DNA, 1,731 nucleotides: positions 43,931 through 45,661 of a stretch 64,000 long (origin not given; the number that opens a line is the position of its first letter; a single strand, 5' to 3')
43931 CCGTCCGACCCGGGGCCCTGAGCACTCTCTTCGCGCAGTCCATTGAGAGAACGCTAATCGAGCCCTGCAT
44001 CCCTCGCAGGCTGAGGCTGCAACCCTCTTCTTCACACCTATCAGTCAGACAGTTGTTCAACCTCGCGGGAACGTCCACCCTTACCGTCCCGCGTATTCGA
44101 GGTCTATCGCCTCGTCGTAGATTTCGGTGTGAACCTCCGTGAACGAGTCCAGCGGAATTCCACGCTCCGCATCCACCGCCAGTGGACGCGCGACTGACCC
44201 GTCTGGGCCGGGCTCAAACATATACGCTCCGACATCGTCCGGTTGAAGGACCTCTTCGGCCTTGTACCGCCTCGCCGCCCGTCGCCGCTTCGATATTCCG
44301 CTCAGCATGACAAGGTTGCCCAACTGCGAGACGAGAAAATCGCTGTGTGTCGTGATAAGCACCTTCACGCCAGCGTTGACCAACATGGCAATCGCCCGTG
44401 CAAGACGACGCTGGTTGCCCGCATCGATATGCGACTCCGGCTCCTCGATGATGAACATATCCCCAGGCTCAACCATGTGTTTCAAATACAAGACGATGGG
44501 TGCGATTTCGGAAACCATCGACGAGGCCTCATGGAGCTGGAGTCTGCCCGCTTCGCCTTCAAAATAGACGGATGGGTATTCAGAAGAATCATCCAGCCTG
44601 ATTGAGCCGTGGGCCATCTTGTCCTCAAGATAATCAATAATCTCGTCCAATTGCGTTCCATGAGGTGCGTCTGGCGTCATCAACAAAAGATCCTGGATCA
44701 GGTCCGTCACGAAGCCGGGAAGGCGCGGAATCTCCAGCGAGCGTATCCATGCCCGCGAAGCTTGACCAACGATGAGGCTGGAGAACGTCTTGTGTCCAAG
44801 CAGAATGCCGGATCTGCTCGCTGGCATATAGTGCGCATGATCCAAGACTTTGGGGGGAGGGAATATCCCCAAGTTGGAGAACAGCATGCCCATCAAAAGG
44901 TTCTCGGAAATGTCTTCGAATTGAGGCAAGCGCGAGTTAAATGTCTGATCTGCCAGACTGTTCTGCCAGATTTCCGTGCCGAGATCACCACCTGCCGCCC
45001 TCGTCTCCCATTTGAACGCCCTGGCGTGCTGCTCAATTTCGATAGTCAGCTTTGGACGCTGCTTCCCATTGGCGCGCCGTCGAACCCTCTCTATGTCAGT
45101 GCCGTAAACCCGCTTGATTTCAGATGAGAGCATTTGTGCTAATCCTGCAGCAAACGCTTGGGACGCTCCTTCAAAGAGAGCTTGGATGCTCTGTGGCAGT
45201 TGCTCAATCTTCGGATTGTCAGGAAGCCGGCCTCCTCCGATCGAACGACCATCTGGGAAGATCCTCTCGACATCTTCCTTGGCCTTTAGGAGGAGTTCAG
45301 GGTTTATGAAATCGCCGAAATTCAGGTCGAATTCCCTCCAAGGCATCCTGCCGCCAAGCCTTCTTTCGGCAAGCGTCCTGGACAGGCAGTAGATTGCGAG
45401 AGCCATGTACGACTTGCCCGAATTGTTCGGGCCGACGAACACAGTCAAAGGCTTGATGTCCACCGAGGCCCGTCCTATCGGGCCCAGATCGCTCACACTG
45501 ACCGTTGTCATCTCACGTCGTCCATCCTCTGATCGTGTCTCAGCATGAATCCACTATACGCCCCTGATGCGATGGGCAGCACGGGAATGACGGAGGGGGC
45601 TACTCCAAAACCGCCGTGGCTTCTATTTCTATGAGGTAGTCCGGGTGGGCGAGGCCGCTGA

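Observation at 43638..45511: Compositionally foreign two-gene module (AAA15/ABC ATPase + small PD-(D/E)xK-like protein): candidate uncharacterised phage-defence or abortive-infection system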

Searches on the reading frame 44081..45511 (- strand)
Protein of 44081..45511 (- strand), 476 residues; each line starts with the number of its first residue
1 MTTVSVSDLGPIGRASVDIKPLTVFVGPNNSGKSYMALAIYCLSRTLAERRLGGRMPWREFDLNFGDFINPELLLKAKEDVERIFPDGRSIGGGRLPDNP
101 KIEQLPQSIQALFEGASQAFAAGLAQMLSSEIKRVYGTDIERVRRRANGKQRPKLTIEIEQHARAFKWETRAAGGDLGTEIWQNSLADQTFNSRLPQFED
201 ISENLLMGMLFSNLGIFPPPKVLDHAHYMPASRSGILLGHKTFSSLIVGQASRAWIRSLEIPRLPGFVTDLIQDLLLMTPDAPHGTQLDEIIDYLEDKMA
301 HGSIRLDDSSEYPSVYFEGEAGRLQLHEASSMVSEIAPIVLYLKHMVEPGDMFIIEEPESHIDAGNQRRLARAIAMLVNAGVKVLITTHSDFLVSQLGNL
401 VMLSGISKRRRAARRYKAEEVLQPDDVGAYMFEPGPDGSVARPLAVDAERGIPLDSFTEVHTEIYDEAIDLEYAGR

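Call 3: search_protein_families(library=pfam, proteins=[window:44081-45511:-], max_evalue=1)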
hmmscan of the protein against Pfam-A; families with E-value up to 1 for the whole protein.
window:44081-45511:- (476 aa): 3 families
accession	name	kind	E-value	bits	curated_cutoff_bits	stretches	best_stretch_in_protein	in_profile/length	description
PF13175.12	AAA_15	-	1.1e-15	58.6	32.1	2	311-394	291-374/374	AAA ATPase domain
PF13304.12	AAA_21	-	6.9e-15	56.3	27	2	317-395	226-304/304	AAA domain, putative AbiEii toxin, Type IV TA system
PF02463.25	SMC_N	-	1.8e-05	24.7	40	2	20-46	23-51/220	RecF/RecN/SMC N terminal domain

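Call 4: search_protein_families(library=padloc, proteins=[window:44081-45511:-], max_evalue=1)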
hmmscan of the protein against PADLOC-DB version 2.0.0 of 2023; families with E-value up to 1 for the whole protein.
window:44081-45511:- (476 aa): 83 families (the best 25 are shown)
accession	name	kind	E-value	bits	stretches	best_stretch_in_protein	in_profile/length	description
PDLC04033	PD-T4-4_A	-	3.6e-46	156.3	2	315-473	288-456/460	-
PDLC04664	PDC-M47A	-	4.4e-36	122.8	2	319-433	291-408/461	-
PDLC04032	PD-T4-4_A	-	2.2e-28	97.5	2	287-434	284-432/474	-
PDLC03878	NsnB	-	7e-22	76.6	2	212-429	111-300/345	-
PDLC02980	AriA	-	3.1e-18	64.8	2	316-394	225-303/304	-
PDLC02979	AriA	-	1.2e-17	62.8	2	310-394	290-373/373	-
PDLC04214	HEC-02A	-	5.6e-14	50.2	2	269-398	159-286/338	-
PDLC04707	PDC-M55A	-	2.5e-10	37.9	2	284-449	231-388/421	-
PDLC04710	PDC-M56A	-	6.4e-10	36.6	2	1-36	1-36/382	-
PDLC04182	HEC-01A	-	4.4e-09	33.8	2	347-397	303-354/406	-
PDLC04135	mad3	-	4e-08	31.2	2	347-391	281-324/374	mads_3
PDLC00094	GajA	-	7.1e-08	29.3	2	2-67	4-66/569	AAA ATPase domain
PDLC00067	GajA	-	7.2e-08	29.3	2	352-426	307-378/604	AAA ATPase domain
PDLC04213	HEC-02A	-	8.4e-08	30.1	1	269-397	154-279/337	-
PDLC02358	Old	-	8.4e-08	29.5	2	2-44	5-47/578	Old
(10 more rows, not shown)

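Call 5: search_protein_families(library=ncbifam, proteins=[window:44081-45511:-], max_evalue=1)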
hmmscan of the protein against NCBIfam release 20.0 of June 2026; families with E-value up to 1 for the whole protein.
window:44081-45511:- (476 aa): 17 families
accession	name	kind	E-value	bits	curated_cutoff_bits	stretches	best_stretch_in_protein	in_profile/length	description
NF040873.1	AztA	equivalog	3.7e-06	26.6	220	1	341-399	129-187/191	zinc ABC transporter ATP-binding protein AztA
TIGR01166.1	cbiO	subfamily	0.00091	18.7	211.8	1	351-390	147-186/190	cobalt ABC transporter, ATP-binding protein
NF002981.0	PRK03695.1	equivalog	0.001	18.5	281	1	339-390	144-196/253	vitamin B12 ABC transporter ATP-binding protein BtuD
NF047739.1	antiphage_MADS3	equivalog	0.0017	17.6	420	1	12-49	13-50/427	methylation-associated defense system AAA family ATPase MAD3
NF010068.0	PRK13548.1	equivalog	0.0029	16.7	261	1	340-402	152-214/261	heme ABC transporter ATP-binding protein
TIGR02857.1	CydD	equivalog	0.004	16.2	435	1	346-402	473-528/529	thiol reductant ABC exporter subunit CydD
TIGR02673.1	FtsE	equivalog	0.0051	16.5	264.85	1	346-397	152-203/214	cell division ATP-binding protein FtsE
TIGR03873.1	F420-0_ABC_ATP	hypoth_equivalog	0.0061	15.8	372.4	1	351-425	157-228/256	putative F420-0 ABC transporter ATP-binding protein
TIGR01189.1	ccmA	equivalog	0.0071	16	131.6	1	346-397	142-193/198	heme ABC exporter ATP-binding protein CcmA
TIGR04435.1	restrict_AAA_1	hypoth_equivalog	0.02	13.6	300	1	351-396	420-472/568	restriction system-associated AAA family ATPase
TIGR03608.1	L_ocin_972_ABC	subfamily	0.039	13.4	254.85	1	344-401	147-204/206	putative bacteriocin export ABC transporter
TIGR01842.1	type_I_sec_PrtD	subfamily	0.04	12.5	510.15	1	352-404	475-527/544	type I secretion system permease/ATPase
NF009945.0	PRK13409.1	equivalog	0.06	12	469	1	348-399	471-523/592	ribosome biogenesis/translation initiation ATPase RLI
NF010063.0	PRK13541.1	equivalog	0.068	13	200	1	331-392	123-184/195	cytochrome c biogenesis protein CcmA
NF010061.0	PRK13538.1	equivalog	0.091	12.2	195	1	350-394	152-196/211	cytochrome c biogenesis heme-transporting ATPase CcmA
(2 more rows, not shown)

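Call 17: find_homologous_proteins(query=window:44081-45511:-, max_evalue=1e-10)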
Query window:44081-45511:- (476 aa): 1664 proteins with E <= 1e-10 among 8000 candidates; the best 120 are listed.
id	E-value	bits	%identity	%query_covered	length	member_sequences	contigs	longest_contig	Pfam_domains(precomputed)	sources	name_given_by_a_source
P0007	0.0e+0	1067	100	100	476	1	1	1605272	PF13175.13,PF02463.26,PF13304.13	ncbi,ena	-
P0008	2.7e-228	776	75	100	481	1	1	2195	PF13175.13,PF13304.13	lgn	-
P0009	2.1e-217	740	72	100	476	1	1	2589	PF13175.13,PF13304.13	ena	-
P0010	5.7e-217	739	72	100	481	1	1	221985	PF13175.13,PF13304.13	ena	-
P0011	1.2e-164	567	58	99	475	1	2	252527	PF13175.13,PF13304.13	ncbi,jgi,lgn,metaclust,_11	metaclust:\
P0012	5.9e-143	495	51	100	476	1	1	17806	PF13175.13,PF02463.26,PF13304.13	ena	-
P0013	2.8e-142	493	51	100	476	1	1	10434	PF13175.13,PF02463.26,PF13304.13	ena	-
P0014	5.5e-141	489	52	100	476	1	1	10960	PF13175.13,PF02463.26,PF13304.13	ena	-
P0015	1.1e-139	484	51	100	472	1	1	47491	PF13175.13,PF02463.26,PF13304.13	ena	-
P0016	5.4e-139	482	51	100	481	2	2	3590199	PF13175.13,PF02463.26,PF13304.13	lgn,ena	-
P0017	1.1e-138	481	62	75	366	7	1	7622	PF13175.13,PF13304.13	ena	-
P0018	1.5e-137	477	48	100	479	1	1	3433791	PF13175.13,PF02463.26,PF13304.13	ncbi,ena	-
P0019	1.6e-135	471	49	99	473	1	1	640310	PF13175.13,PF02463.26,PF13304.13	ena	-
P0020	5.7e-135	469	48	100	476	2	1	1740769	PF13175.13,PF02463.26,PF13304.13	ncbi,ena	-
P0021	7.1e-135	468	49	100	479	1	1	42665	PF13175.13,PF02463.26,PF13304.13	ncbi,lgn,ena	-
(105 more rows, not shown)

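Call 22: find_related_loci(query=A1, collection=genome_contigs, flank=6000)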
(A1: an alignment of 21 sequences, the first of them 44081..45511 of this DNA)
Query A1 (476 aa) in genome_contigs; peptide patterns used: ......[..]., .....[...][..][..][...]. (x = any residue, [..] = any of these).
90 stretches matched a pattern; 55 encode a relative of the query (tblastn E <= 1e-3); 55 distinct loci.
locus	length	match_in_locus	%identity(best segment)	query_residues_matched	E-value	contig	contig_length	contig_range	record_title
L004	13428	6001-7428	88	1-476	0e+0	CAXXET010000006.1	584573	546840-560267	MAG: Dehalococcoidia bacterium isolate 2b4b04a0-9111-43d2-a146-f7996b42d8f3 genome assembly, contig: contig_6, whole gen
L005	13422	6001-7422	48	1-474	9e-142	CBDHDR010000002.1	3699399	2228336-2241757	MAG: Dehalococcoidia bacterium isolate 3405ea0c-46a1-49ac-8793-a98dd5fa39b7 genome assembly, contig: contig_2, whole gen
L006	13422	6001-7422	48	1-474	2e-141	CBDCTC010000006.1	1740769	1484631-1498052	MAG: Dehalococcoidia bacterium isolate 84f1e96c-5f89-47d0-9b41-bcaa3e3d8f53 genome assembly, contig: contig_6, whole gen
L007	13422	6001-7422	48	1-476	9e-140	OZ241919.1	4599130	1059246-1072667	MAG: Dehalococcoidia bacterium isolate 6c1ee286-a86d-453a-9dbe-4da6ae1069d1 genome assembly, chromosome: 1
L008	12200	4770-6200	49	1-476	9e-139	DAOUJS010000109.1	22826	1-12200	MAG TPA_asm: Dehalococcoidia bacterium isolate S34_277 k113_1290673, whole genome shotgun sequence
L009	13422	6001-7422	48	1-474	3e-134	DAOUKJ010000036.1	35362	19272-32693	MAG TPA_asm: Dehalococcoidia bacterium isolate S5_322 k113_1082734, whole genome shotgun sequence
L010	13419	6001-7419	46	1-476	2e-132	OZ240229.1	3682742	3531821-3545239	MAG: Dehalococcoidia bacterium isolate 45ebccb5-8dc7-467f-b442-4f2fde1bb093 genome assembly, chromosome: 1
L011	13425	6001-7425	47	1-474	1e-124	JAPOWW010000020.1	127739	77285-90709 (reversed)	MAG: Chloroflexota bacterium isolate COS3_bin_10 NODE_62_length_127739_cov_16.6647, whole genome shotgun sequence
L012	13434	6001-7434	42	1-475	2e-117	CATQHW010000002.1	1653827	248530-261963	MAG: uncultured Spirochaetia bacterium isolate 66362a33-eddf-4579-992a-93dc3fc4ae3b genome assembly, contig: contig_2, w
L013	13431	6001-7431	48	1-474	4e-145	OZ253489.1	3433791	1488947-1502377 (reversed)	MAG: Dehalococcoidia bacterium isolate ffb8934b-577b-4777-8369-15bafc51d39f genome assembly, chromosome: 1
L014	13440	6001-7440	40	1-475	1e-110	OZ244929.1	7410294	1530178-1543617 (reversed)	MAG: Spirochaetia bacterium isolate 8068e3ae-2514-4771-9ed6-15a7f5772894 genome assembly, chromosome: 1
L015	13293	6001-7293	42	1-474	4e-108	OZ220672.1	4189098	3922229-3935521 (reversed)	MAG: Dehalococcoidia bacterium isolate 155f1a69-6e9e-45b9-9f90-cb8b40f06a4f genome assembly, chromosome: 1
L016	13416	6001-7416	39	1-468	7e-107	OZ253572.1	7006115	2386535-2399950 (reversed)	MAG: Spirochaetia bacterium isolate 72bb51b6-cb5f-447a-8604-6b23f49a98cc genome assembly, chromosome: 1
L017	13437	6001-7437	39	1-475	8e-104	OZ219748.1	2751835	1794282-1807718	MAG: Dehalococcoidia bacterium isolate fa743863-891c-4376-b9b2-be05aae8a0aa genome assembly, chromosome: 1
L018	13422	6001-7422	58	1-472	8e-166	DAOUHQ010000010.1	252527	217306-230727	MAG TPA_asm: Dehalococcoidia bacterium isolate S16_98 k189_25606, whole genome shotgun sequence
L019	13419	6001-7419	38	1-475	1e-102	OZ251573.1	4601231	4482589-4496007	MAG: Spirochaetia bacterium isolate 136ba4c7-3ba6-41ec-ab90-2fabde2105be genome assembly, chromosome: 1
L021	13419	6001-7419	37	1-475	2e-99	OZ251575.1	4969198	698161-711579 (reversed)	MAG: Spirochaetia bacterium isolate 617b14b6-7821-4a15-9039-de9782a91b86 genome assembly, chromosome: 1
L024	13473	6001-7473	36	1-474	7e-76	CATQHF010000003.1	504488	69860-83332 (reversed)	MAG: uncultured Dehalococcoidia bacterium isolate d4f5feb4-fdfc-4e97-8847-3d8bbc0da2e6 genome assembly, contig: contig_3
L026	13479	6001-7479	34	1-472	1e-71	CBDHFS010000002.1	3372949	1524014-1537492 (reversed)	MAG: Dehalococcoidia bacterium isolate 864dd8cd-6738-42a7-b925-3e7f4ae660aa genome assembly, contig: contig_2, whole gen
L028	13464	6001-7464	34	1-472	4e-69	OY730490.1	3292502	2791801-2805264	MAG: Dehalococcoidia bacterium isolate 701b80ad-9c2c-4985-8916-d2900bd10c0f genome assembly, chromosome: 1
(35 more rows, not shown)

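Call 35: search_dna_similar(query=window:44081-45511:-, collection=plasmids, mode=protein, max_rows=25)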
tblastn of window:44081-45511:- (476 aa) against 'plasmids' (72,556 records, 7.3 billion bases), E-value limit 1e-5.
Records with a match: 34; places in all: 34; records where one place covers at least 80% of the query: 0.
Best place of each record, by identity: <60% 34.
By first word of the organism name: Klebsiella 12; Enterococcus 10; Escherichia 9; Serratia 1; Annamia 1; Bernardetia 1.
By predicted mobility (MOB-suite, as given by PLSDB): non-mobilizable 17; conjugative 14; mobilizable 3.
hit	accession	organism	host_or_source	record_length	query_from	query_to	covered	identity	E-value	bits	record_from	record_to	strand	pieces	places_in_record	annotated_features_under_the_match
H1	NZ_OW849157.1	Serratia marcescens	Homo sapiens,Complejo Asistencial ...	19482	282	473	40%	30.0%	3e-16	89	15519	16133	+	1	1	AAA family ATPase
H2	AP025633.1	Annamia dubia NIES-4383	-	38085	318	470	32%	33.5%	3e-19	99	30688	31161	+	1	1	hypothetical protein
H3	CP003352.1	Enterococcus faecium Aus0004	Homo sapiens,blood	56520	215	402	39%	25.8%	2e-9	68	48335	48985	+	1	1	hypothetical protein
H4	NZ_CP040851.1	Enterococcus faecium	chicken,young chicken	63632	215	402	39%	25.8%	2e-9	68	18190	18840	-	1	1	AAA family ATPase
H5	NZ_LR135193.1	Enterococcus faecium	-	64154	215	402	39%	25.8%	2e-9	68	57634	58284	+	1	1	AAA family ATPase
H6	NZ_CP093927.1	Enterococcus hirae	swine,water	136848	215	402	39%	25.8%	2e-9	68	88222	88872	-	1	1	AAA family ATPase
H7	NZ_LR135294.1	Enterococcus faecium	-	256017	215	402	39%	25.8%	2e-9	67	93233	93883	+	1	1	AAA family ATPase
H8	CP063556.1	Enterococcus faecium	Homo sapiens,rectal swab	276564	215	402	39%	25.8%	2e-9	67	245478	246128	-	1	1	none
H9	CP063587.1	Enterococcus faecium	Homo sapiens,rectal swab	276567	215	402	39%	25.8%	2e-9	67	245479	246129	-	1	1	none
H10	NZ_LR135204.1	Enterococcus faecium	-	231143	215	402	39%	25.8%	3e-9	67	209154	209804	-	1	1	none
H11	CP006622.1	Enterococcus faecium Aus0085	-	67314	215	402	39%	25.8%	3e-9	67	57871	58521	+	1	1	hypothetical protein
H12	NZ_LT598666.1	Enterococcus faecium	Homo sapiens,clinical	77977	215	402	39%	25.8%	4e-9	67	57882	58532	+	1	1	AAA family ATPase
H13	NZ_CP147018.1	Bernardetia sp. Wsw4-3y2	Red alga,Red algae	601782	329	459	28%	36.8%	2e-17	93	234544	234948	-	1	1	AAA family ATPase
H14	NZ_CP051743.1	Escherichia coli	Homo sapiens,whole organism,rectal swab ...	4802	341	473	28%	35.8%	5e-15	86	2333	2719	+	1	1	AAA family ATPase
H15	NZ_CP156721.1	Escherichia coli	Homo sapiens,drainage fluid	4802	341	473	28%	35.8%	5e-15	86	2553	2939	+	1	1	AAA family ATPase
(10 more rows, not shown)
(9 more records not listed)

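Call 36: search_dna_similar(query=window:44081-45511:-, collection=phages, mode=protein, max_rows=15)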
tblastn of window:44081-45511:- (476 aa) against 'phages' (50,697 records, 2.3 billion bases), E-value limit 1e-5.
Records with a match: 4; places in all: 4; records where one place covers at least 80% of the query: 0.
Best place of each record, by identity: <60% 4.
By first word of the organism name: Vibrio 3; Bacteriophage 1.
By host as written in the record: Vibrio cyclitrophicus 2; - 1; Vibrio cyclitrophicus 10N.222.45.E8 1.
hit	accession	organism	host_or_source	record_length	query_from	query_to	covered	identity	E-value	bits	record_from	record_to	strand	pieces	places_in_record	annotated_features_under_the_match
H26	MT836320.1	Bacteriophage sp.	human fecal samples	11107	228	407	38%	25.9%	2e-6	57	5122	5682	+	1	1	record has no annotation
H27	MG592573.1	Vibrio phage 1.202.O._10N.222.45.E8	Vibrio cyclitrophicus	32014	341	465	26%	37.0%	4e-16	87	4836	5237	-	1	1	AAA domain protein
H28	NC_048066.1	Vibrio phage 1.202.O._10N.222.45.E8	Vibrio cyclitrophicus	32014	341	465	26%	37.0%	4e-16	87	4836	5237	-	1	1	AAA family ATPase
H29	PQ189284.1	Vibrio phage 10N.222.45.E8_PE001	Vibrio cyclitrophicus 10N.222.45.E8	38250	341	465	26%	37.0%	4e-16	87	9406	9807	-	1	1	hypothetical protein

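Call 37: get_annotated_region(hit=H14, flank=3000)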
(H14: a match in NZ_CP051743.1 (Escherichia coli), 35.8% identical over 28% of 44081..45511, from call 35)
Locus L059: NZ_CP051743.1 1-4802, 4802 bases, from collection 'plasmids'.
description: Escherichia coli strain SCU-105 plasmid pSCU-105-5, complete sequence
organism: Escherichia coli (NCBI taxid 562)
taxonomy: Bacteria; Pseudomonadota; Gammaproteobacteria; Enterobacterales; Enterobacteriaceae; Escherichia; Escherichia coli
host: -; source: Homo sapiens,whole organism,rectal swab from healthy college student; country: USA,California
typing (MOB-suite, as given by PLSDB): non-mobilizable; replicon Col(MG828),rep_cluster_2373
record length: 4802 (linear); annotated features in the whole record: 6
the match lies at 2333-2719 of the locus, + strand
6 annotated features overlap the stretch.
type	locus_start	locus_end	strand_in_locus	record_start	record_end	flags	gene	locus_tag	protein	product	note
CDS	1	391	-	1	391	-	-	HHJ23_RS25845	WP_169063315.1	helix-turn-helix domain-containing protein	-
CDS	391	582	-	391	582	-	-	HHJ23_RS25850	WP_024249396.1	Rop family plasmid primer RNA-binding protein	-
CDS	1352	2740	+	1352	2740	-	-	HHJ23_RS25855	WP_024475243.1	AAA family ATPase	-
CDS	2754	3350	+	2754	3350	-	-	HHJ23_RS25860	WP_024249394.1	hypothetical protein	-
CDS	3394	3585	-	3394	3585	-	-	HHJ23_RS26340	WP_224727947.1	hypothetical protein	-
CDS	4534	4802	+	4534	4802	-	-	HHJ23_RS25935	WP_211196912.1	hypothetical protein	-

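Call 38: get_annotated_region(hit=H1, flank=3000)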
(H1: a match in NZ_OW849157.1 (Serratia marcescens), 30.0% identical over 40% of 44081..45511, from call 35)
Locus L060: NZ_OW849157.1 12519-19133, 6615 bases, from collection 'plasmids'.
description: Serratia marcescens isolate 0 plasmid P2, complete sequence
organism: Serratia marcescens (NCBI taxid 615)
taxonomy: Bacteria; Pseudomonadota; Gammaproteobacteria; Enterobacterales; Yersiniaceae; Serratia; Serratia marcescens
host: -; source: Homo sapiens,Complejo Asistencial Universitario de Salamanca (Salamanca); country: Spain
typing (MOB-suite, as given by PLSDB): mobilizable; relaxase MOBP
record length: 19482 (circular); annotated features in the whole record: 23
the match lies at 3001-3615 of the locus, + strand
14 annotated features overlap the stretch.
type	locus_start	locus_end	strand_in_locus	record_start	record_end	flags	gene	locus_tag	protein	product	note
CDS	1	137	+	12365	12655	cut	-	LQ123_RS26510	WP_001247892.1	nucleotidyltransferase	-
CDS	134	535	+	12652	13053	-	-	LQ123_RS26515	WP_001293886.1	DUF86 domain-containing protein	-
CDS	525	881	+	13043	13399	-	-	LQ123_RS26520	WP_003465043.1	cupin domain-containing protein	-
CDS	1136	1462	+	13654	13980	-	-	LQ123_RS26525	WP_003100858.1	hypothetical protein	-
CDS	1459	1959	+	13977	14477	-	-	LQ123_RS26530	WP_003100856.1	hypothetical protein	-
CDS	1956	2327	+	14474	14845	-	-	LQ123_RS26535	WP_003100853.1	hypothetical protein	-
CDS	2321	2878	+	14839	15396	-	-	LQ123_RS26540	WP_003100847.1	recombinase family protein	GO:0006310 - DNA recombination [Evidence IEA]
CDS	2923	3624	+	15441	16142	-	-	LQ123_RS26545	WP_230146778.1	AAA family ATPase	-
CDS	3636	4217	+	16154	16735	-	-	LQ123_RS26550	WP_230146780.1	hypothetical protein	-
CDS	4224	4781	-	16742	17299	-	-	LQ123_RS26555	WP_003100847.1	recombinase family protein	GO:0006310 - DNA recombination [Evidence IEA]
CDS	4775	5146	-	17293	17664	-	-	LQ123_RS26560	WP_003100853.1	hypothetical protein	-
CDS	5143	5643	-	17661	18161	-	-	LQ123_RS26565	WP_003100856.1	hypothetical protein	-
CDS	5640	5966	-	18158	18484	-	-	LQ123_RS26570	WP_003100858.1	hypothetical protein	-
CDS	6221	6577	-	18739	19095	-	-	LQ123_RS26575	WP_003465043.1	cupin domain-containing protein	-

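Call 39: get_annotated_region(hit=H28, flank=3000)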
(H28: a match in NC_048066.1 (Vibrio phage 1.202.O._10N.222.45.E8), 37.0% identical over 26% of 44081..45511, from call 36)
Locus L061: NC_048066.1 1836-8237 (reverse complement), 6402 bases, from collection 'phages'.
description: Vibrio phage 1.202.O._10N.222.45.E8, partial genome.
organism: Vibrio phage 1.202.O._10N.222.45.E8 (NCBI taxid 1881262)
taxonomy: Viruses; Duplodnaviria; Heunggongvirae; Uroviricota; Caudoviricetes; Peduoviridae; Canoevirus; Canoevirus canoe
host: Vibrio cyclitrophicus; source: iron chloride precipitation of 0.2um-filtered seawater, resuspended in oxalate solution; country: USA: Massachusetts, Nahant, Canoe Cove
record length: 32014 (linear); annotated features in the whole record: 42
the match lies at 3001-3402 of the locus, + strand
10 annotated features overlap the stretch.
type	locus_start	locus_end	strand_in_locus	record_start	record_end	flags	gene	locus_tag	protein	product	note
CDS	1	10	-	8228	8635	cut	-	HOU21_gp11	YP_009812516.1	coil containing protein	NVP1202O_11; tara_best_match:OM-RGC.v1.024268268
CDS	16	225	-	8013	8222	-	-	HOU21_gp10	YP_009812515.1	hypothetical protein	NVP1202O_10; egg:none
CDS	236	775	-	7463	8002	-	-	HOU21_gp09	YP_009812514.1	CII-like transcriptional activator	NVP1202O_09; aclame_best_match:protein:proph:176026; tara_best_match:OM-RGC.v1.020727682; ...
CDS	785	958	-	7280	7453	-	-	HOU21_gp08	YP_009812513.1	hypothetical protein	NVP1202O_08; tara_best_match:OM-RGC.v1.038128605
CDS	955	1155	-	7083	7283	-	-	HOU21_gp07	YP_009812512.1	Cox-like excisionase and repressor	NVP1202O_07; aclame_best_match:protein:proph:174078; tara_best_match:OM-RGC.v1.035569398; ...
CDS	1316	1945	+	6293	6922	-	-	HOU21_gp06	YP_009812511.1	transcriptional repressor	NVP1202O_06; aclame_best_match:protein:proph:164499; tara_best_match:OM-RGC.v1.016440437; ...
CDS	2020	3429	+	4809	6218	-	-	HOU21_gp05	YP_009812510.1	AAA family ATPase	NVP1202O_05; tara_best_match:OM-RGC.v1.002332198; pfam:PF13304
CDS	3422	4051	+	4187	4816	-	-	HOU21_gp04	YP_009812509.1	hypothetical protein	NVP1202O_04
CDS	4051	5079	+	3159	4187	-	-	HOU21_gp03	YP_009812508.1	integrase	NVP1202O_03; aclame_best_match:protein:proph:164506; tara_best_match:OM-RGC.v1.004711837; ...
CDS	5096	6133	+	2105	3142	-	-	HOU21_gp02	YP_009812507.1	hypothetical protein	NVP1202O_02; aclame_best_match:protein:plasmid:24367; tara_best_match:OM-RGC.v1.004697219; egg:ENOG4111HU7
